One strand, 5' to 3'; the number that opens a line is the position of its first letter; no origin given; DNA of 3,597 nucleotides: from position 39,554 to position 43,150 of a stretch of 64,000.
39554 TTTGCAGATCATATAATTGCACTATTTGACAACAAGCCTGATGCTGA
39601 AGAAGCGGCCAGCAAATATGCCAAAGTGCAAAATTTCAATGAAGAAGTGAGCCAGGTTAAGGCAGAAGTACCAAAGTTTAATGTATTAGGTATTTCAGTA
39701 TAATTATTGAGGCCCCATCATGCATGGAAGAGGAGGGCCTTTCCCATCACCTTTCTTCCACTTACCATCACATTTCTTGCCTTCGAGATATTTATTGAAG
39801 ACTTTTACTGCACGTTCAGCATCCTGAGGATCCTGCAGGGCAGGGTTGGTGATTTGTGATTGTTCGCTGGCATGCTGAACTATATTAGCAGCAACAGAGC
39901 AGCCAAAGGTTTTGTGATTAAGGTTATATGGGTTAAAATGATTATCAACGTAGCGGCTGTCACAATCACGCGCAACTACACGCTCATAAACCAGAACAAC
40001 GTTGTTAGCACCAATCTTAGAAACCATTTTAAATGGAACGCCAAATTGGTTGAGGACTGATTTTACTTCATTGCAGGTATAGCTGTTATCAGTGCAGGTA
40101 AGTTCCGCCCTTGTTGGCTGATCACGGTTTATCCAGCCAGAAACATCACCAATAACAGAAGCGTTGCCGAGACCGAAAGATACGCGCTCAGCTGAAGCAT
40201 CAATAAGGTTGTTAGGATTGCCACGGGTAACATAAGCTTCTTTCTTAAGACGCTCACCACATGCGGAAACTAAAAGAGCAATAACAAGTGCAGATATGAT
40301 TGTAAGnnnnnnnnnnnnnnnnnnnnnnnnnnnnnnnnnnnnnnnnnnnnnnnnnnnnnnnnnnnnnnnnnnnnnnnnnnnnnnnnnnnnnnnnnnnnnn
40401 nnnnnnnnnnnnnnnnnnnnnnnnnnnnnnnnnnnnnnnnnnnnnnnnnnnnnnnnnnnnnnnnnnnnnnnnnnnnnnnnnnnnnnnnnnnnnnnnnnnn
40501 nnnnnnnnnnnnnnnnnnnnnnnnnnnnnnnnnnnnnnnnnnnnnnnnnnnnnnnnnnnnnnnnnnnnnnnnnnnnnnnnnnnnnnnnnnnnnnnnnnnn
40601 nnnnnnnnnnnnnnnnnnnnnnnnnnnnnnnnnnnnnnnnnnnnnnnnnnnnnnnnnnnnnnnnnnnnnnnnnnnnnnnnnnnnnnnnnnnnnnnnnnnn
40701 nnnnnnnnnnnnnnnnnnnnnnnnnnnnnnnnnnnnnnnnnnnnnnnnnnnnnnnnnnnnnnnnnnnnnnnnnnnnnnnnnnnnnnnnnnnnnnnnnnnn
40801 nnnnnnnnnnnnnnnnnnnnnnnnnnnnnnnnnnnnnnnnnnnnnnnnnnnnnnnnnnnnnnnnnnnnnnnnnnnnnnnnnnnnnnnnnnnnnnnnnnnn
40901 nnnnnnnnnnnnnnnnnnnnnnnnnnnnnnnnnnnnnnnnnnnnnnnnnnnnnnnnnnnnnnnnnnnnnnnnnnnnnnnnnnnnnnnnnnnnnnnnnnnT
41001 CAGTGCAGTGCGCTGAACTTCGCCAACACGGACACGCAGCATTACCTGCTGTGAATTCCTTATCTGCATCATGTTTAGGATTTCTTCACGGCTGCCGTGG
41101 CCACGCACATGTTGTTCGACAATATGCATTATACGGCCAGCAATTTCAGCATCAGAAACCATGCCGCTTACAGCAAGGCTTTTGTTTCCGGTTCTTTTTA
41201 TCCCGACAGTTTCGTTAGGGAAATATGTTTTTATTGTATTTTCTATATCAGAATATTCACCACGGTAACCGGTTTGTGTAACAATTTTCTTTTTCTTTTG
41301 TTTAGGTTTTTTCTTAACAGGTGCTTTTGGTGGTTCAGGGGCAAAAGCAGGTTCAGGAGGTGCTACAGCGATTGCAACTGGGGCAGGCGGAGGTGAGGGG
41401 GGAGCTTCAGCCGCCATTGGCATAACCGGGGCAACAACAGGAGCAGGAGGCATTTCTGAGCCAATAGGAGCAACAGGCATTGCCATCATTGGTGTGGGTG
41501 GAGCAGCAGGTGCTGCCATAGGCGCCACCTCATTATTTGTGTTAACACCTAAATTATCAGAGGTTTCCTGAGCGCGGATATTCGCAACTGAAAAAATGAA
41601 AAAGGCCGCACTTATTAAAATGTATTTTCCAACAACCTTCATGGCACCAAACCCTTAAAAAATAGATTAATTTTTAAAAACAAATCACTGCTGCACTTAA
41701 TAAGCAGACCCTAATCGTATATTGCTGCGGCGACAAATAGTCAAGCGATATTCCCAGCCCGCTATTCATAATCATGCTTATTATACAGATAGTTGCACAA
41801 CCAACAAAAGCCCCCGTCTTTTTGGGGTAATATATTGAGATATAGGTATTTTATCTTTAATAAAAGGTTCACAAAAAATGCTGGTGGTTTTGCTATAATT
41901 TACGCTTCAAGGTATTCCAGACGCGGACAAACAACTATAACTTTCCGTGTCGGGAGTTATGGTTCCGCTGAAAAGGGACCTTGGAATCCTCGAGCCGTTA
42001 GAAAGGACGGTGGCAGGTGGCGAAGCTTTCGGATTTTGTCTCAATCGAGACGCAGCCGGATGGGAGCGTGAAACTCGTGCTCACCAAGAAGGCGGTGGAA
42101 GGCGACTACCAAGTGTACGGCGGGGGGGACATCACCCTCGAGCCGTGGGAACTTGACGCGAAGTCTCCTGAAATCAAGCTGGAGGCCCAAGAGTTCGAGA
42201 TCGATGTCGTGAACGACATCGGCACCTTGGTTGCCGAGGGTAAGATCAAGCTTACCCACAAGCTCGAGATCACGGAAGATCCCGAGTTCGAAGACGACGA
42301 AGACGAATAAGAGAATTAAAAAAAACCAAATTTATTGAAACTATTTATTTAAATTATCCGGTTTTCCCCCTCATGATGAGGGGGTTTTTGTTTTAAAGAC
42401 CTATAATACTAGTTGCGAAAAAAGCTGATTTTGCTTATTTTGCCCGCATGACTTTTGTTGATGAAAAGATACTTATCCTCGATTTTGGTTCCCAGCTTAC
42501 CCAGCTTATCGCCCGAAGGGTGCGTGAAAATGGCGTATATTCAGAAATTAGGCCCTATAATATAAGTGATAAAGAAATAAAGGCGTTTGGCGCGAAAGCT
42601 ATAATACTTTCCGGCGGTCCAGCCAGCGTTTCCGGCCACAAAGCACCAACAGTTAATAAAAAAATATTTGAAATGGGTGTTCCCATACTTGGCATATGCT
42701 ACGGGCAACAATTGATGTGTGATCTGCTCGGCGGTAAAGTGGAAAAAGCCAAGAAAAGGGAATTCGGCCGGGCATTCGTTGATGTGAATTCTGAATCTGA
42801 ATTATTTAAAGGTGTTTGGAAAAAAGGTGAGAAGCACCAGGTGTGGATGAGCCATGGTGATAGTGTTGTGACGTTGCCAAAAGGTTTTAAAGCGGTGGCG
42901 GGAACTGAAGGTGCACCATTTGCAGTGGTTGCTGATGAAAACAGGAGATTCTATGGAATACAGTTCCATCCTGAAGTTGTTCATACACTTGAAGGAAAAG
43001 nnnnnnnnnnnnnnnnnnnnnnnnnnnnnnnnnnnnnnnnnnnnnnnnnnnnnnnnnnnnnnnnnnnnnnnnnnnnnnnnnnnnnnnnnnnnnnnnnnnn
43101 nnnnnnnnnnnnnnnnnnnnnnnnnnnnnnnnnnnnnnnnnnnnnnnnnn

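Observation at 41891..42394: Compositionally foreign, self-contained cassette (promoter, long leader, 97-aa hyper-acidic ORF, strong terminator) between cpaC and guaA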

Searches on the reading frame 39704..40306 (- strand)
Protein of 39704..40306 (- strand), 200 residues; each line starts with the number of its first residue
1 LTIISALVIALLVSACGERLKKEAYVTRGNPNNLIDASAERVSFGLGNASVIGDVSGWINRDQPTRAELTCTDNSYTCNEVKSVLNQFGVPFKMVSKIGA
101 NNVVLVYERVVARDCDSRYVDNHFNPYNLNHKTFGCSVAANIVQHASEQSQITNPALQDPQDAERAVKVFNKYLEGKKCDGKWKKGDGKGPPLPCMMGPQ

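Call 50: search_protein_families(library=pfam, proteins=[window:39704-40306:-], max_evalue=0.001)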
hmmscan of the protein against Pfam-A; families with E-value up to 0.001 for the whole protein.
window:39704-40306:- (200 aa): 1 family
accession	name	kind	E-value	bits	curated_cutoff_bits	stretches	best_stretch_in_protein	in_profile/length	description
PF09476.15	Pilus_CpaD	-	6.5e-08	33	31.1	1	76-173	91-198/200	Pilus biogenesis CpaD protein (pilus_cpaD)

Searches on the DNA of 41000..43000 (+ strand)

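Call 4: search_rna_families(source=window, start=41000, end=43000, threshold=evalue, max_evalue=1, show_alignments=3)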
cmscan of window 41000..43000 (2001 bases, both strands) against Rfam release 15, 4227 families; matches with E-value up to 1: 4.
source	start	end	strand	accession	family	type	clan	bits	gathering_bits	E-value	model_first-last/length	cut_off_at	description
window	42323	42392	-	RF02628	Hrs1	Gene; sRNA;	-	24.3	56.4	0.066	1-74/74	no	Hfq-regulated sRNA 1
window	42170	42234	-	RF02869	ncS025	Gene; sRNA;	-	20.6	46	0.96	1-85/85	no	Burkholderia sRNA 25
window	41059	41117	-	RF01905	HOTAIR_2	Gene; lncRNA;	-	17.3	60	0.37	1-69/69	no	HOTAIR conserved region 2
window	42638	42669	+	RF00032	Histone3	Cis-reg;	-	16.3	34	0.61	1-46/46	no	Histone 3' UTR stem-loop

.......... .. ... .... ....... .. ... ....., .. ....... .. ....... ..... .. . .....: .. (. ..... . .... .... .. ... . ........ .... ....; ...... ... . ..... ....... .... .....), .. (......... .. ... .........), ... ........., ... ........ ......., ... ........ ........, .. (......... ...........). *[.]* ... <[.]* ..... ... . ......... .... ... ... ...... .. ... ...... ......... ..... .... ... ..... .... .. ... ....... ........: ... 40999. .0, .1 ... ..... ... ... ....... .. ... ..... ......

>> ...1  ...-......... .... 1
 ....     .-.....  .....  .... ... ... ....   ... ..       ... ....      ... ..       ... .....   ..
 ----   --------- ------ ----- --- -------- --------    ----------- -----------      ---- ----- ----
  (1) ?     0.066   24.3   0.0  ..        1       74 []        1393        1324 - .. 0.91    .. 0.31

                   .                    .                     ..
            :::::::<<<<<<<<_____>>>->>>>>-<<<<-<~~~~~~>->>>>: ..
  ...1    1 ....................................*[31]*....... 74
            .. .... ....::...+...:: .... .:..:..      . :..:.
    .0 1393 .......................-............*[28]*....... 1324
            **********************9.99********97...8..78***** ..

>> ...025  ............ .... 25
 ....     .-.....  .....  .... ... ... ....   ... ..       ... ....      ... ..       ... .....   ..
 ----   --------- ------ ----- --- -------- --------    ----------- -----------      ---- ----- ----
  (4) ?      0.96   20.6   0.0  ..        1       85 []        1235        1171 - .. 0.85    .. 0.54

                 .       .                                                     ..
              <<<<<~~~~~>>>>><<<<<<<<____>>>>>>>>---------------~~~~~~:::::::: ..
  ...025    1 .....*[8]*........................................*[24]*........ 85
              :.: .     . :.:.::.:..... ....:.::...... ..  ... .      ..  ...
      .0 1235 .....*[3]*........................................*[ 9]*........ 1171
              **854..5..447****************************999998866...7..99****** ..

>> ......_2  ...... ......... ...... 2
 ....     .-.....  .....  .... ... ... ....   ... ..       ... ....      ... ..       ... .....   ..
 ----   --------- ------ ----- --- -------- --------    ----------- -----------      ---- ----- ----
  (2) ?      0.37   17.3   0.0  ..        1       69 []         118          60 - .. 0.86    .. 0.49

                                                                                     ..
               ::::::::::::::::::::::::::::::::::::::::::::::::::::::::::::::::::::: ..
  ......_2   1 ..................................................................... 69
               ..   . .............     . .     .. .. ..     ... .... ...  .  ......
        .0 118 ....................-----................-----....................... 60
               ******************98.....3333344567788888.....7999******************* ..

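Call 74: search_dna_similar(query=window:41753-42447:+, collection=plasmids, mode=distant, max_evalue=0.01, max_rows=10)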
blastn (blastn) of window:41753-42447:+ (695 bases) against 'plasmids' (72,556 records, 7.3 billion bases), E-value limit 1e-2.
No match.

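Call 75: search_dna_similar(query=window:41753-42447:+, collection=phages, mode=distant, max_evalue=0.01, max_rows=10)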
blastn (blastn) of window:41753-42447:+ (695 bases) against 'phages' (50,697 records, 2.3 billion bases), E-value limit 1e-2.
Records with a match: 3; places in all: 3; records where one place covers at least 80% of the query: 0.
Best place of each record, by identity: 80-90% 3.
By first word of the organism name: Vibrio 3.
By host as written in the record: Vibrio alginolyticus NBRC 15630 = ATCC 17749 1; Vibrio alginolyticus 1; Vibrio sp. 1.
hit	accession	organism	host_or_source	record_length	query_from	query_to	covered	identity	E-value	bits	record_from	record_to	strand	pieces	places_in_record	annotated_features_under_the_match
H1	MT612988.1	Vibrio phage vB_ValM_R10Z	Vibrio alginolyticus NBRC 15630 = ATCC ...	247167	532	572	6%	85.4%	5e-3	48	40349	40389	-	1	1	hypothetical protein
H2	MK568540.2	Vibrio phage Va3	Vibrio alginolyticus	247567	532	572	6%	85.4%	5e-3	48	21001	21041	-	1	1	hypothetical protein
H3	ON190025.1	Vibrio phage PVA23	Vibrio sp.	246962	532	572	6%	85.4%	5e-3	48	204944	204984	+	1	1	hypothetical protein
